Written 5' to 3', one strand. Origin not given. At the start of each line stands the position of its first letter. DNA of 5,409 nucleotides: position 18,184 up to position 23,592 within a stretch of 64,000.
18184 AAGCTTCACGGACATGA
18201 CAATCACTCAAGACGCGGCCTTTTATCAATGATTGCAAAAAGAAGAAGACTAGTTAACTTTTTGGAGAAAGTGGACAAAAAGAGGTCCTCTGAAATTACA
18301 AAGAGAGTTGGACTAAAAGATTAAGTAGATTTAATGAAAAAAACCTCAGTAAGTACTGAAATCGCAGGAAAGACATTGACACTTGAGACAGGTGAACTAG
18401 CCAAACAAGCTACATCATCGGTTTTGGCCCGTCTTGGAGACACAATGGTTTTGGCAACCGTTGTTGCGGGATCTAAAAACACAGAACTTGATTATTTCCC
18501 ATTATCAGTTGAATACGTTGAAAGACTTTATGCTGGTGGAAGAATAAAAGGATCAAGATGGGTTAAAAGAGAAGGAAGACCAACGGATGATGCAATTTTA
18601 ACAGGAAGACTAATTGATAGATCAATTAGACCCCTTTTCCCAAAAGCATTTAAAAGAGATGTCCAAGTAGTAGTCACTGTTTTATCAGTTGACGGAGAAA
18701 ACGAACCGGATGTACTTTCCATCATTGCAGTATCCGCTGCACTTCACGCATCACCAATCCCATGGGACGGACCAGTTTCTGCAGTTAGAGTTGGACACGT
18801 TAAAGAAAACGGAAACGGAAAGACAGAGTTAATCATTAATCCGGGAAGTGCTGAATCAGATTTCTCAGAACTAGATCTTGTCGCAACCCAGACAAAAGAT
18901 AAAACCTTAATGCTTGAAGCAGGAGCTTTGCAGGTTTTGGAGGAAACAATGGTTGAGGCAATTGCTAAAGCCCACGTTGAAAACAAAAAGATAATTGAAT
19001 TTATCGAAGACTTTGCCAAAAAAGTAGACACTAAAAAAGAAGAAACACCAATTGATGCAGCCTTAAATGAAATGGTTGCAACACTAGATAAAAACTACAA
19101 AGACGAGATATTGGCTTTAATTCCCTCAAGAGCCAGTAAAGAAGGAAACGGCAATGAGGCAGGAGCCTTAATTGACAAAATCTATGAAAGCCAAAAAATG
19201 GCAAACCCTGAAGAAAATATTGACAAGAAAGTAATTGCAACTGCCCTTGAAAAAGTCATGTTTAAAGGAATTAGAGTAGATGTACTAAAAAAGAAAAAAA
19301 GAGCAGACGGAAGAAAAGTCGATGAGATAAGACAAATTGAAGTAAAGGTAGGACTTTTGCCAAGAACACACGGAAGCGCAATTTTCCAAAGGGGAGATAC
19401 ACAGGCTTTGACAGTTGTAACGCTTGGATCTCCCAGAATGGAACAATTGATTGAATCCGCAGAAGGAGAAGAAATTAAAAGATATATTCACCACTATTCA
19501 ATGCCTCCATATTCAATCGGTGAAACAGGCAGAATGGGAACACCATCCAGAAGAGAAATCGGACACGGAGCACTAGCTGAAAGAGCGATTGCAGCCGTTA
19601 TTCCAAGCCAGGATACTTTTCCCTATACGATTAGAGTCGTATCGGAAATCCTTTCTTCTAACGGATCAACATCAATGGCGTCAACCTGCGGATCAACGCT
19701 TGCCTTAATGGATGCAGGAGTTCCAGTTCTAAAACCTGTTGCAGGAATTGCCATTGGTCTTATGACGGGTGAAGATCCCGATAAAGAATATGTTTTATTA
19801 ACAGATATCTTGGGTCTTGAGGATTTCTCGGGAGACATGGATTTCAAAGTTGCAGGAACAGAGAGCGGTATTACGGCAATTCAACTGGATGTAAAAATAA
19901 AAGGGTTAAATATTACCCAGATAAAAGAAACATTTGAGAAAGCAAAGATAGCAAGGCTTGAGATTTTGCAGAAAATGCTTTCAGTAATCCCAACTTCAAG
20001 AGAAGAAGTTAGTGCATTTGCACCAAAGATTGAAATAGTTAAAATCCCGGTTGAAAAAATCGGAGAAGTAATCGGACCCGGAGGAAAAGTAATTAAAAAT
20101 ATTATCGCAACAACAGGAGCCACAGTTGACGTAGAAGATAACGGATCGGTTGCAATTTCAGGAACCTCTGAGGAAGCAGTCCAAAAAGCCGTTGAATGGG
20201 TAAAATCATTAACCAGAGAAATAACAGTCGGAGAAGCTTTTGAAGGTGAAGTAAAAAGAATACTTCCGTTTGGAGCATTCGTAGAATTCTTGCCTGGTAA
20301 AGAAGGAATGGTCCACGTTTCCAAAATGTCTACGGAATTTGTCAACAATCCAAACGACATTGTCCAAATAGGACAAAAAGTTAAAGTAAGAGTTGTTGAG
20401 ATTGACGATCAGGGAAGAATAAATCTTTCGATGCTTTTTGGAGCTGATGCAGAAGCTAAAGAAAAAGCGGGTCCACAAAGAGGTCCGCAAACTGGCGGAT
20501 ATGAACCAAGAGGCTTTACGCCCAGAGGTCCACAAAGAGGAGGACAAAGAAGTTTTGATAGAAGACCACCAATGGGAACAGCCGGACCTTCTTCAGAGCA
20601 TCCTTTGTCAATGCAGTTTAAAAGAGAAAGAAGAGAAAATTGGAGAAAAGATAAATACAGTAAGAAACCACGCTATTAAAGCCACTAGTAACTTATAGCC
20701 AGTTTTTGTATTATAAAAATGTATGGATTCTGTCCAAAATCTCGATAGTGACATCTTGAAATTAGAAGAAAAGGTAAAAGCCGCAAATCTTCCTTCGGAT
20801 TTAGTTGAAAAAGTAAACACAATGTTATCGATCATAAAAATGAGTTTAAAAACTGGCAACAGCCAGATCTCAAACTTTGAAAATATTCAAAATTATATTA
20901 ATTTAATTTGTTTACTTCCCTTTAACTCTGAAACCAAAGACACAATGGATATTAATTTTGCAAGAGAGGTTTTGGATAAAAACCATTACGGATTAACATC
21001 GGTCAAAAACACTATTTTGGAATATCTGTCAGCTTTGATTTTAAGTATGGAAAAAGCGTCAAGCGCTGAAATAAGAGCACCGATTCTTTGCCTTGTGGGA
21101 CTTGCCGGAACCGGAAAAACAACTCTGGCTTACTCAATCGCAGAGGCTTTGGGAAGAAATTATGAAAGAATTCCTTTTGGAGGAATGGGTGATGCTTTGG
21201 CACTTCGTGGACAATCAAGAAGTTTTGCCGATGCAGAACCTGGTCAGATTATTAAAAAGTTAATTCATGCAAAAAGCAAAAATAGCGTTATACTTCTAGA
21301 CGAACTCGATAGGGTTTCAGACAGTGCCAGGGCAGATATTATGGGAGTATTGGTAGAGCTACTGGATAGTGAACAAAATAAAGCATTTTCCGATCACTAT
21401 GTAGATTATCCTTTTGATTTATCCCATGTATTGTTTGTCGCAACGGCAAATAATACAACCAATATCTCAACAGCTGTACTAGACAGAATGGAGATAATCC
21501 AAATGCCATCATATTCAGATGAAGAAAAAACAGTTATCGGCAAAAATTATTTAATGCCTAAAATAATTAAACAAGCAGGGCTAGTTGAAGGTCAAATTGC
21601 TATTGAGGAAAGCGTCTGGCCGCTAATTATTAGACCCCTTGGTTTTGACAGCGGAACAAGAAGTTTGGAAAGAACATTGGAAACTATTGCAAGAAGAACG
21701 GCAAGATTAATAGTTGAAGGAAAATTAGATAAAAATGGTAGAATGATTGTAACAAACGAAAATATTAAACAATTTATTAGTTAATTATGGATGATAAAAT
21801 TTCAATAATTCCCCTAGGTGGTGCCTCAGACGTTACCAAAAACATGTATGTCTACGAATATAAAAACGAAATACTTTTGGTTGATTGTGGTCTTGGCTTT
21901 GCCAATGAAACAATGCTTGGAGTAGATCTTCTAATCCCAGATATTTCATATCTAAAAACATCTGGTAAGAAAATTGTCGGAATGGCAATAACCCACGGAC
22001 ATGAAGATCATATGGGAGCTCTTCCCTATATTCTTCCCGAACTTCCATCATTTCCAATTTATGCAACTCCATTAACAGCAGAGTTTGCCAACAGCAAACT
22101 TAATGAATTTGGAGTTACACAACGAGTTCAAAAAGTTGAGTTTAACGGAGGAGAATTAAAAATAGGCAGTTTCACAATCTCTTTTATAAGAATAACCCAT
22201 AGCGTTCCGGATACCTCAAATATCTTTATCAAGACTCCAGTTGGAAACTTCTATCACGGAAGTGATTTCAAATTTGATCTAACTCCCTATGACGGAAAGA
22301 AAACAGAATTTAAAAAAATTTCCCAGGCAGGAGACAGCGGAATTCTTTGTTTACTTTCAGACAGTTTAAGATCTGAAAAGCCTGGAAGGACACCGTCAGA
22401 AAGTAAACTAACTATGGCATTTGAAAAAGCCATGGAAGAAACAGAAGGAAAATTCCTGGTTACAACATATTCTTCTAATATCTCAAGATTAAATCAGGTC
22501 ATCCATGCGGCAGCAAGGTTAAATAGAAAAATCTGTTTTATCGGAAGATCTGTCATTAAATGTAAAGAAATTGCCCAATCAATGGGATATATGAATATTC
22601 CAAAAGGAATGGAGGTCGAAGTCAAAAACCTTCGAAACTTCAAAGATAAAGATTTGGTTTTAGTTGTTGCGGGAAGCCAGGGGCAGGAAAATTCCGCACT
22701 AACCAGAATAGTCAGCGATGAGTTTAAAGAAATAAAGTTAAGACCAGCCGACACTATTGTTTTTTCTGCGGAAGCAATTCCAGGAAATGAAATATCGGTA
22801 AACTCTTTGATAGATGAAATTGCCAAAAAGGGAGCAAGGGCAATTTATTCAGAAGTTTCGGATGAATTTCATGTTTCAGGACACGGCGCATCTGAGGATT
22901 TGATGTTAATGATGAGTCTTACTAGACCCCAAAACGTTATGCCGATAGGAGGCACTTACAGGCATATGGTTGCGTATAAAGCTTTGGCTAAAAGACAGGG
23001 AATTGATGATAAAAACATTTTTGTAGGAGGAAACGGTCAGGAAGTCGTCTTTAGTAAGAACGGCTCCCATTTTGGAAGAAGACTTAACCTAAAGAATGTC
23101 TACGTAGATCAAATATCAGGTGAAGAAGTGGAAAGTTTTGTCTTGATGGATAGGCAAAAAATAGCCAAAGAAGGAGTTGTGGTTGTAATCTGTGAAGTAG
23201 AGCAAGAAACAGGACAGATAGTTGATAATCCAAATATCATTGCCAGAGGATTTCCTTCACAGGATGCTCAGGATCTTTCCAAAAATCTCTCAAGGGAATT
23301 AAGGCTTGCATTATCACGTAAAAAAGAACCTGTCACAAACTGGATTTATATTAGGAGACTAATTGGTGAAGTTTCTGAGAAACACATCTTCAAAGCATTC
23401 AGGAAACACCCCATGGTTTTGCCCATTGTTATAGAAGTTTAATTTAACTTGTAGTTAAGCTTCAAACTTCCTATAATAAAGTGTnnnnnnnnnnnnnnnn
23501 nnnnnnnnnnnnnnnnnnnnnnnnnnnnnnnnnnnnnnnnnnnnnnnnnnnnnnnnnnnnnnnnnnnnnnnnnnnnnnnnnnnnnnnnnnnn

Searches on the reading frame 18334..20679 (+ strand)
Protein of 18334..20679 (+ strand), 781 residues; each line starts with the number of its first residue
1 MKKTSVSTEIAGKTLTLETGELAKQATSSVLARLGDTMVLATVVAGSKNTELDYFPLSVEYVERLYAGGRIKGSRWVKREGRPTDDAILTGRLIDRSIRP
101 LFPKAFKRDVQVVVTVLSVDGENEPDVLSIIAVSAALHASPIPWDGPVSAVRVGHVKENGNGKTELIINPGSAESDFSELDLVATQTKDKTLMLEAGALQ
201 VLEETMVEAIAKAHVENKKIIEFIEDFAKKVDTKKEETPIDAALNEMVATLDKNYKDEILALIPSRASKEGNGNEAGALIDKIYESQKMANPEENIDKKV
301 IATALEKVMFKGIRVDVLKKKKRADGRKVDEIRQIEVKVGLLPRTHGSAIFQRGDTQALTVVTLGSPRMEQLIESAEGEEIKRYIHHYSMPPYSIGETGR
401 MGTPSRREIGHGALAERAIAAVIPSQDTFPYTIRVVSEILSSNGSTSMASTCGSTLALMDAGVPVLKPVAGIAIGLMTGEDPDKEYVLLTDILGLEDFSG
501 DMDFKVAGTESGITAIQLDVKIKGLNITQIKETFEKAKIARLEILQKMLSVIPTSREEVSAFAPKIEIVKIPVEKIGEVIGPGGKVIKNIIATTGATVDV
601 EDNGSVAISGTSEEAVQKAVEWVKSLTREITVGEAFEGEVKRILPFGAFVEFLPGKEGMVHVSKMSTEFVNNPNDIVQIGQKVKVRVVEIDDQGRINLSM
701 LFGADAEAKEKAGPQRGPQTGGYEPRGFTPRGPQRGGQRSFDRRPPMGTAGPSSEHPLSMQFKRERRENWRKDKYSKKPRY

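Call 10: search_protein_families(library=pfam, proteins=[window:18334-20679:+], max_evalue=0.001)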
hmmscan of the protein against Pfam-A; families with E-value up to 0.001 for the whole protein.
window:18334-20679:+ (781 aa): 8 families
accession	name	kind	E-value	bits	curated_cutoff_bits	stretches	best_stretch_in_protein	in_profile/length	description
PF01138.27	RNase_PH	-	2.5e-59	199.8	25.5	2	331-464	1-130/130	3' exoribonuclease family, domain 1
PF00575.29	S1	-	6e-19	68.6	22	1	631-700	3-73/74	S1 RNA binding domain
PF00013.35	KH_1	-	1.7e-12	47.4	21.5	1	567-623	2-64/66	KH domain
PF03725.20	RNase_PH_C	-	4.8e-11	42.9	20.8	1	146-214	1-65/67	3' exoribonuclease family, domain 2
PF23459.1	S1_RRP5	-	1.8e-06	28.8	27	1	633-693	4-64/72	RRP5 S1 domain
PF23052.1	KH_N4BP1_2nd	-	1.3e-05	25.6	27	0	581-631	19-68/120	N4BP1, second type I KH-domain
PF22675.2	KH-I_KHDC4-BBP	-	4.1e-05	23.8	30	1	576-614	8-47/76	KHDC4/BBP-like, KH-domain type I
PF24685.1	OB_RRP5_4th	-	0.00019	21.8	31.5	0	529-588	7-66/92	RRP5 OB-fold domain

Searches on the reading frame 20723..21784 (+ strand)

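Call 10: search_protein_families(library=pfam, proteins=[window:20723-21784:+], max_evalue=0.001)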
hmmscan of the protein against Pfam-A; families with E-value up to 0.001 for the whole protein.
window:20723-21784:+ (353 aa): 8 families
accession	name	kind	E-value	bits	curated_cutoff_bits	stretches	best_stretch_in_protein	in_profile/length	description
PF00004.35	AAA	-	4.1e-19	69.8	21.2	1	122-260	1-127/131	ATPase family associated with various cellular activities (AAA)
PF07728.20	AAA_5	-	1.4e-08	35.3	22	1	122-256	2-139/139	AAA domain (dynein-related subfamily)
PF22667.2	Lon_lid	-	4.4e-08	33.1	27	1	283-335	1-53/57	Lon protease AAA+ ATPase lid domain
PF13191.12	AAA_16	-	3.2e-05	24.9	32.6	0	113-146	20-51/167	AAA ATPase domain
PF13401.12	AAA_22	-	0.0001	23.1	27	0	119-216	5-110/130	AAA domain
PF07724.20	AAA_2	-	0.00012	22.7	27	1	171-247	62-128/166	AAA domain (Cdc48 subfamily)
PF13173.12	AAA_14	-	0.00016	22.1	27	1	120-202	3-78/129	AAA domain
PF24883.2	NPHP3_N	-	0.00029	21.5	24.8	0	118-146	21-49/164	Nephrocystin 3, N-terminal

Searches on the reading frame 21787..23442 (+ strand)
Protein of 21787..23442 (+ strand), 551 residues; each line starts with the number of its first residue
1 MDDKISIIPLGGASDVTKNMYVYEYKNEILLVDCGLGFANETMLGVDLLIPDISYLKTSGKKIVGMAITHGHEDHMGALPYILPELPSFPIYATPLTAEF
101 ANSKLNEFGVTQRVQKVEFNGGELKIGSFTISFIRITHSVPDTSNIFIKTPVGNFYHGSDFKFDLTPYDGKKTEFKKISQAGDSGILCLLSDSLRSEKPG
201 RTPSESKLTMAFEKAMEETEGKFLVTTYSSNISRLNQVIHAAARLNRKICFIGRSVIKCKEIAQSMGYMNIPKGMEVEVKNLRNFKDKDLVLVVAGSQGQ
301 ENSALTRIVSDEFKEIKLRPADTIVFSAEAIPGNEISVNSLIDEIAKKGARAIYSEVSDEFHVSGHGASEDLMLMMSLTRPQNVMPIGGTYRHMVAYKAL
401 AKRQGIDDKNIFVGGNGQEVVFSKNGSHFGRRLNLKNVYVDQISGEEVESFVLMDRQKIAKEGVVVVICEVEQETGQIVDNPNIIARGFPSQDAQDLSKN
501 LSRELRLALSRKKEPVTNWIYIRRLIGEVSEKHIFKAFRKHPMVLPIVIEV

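Call 10: search_protein_families(library=pfam, proteins=[window:21787-23442:+], max_evalue=0.001)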
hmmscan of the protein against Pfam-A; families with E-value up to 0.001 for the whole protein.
window:21787-23442:+ (551 aa): 5 families
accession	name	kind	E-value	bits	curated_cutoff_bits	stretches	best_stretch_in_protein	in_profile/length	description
PF22505.1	RNase_J_b_CASP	-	3.4e-39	133.9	27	1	221-345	2-126/126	Ribonuclease J, beta-CASP domain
PF17770.6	RNase_J_C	-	7.1e-19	69.1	23.8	1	452-551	1-102/102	Ribonuclease J C-terminal domain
PF00753.33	Lactamase_B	-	4.3e-09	37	22.7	1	18-98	6-79/196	Metallo-beta-lactamase superfamily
PF12706.13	Lactamase_B_2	-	2.2e-07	31.1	27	1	30-162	3-144/200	Beta-lactamase superfamily domain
PF07521.17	RMMBL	-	3.8e-06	27.2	21.6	1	361-406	11-58/63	Zn-dependent metallo-hydrolase RNA specificity domain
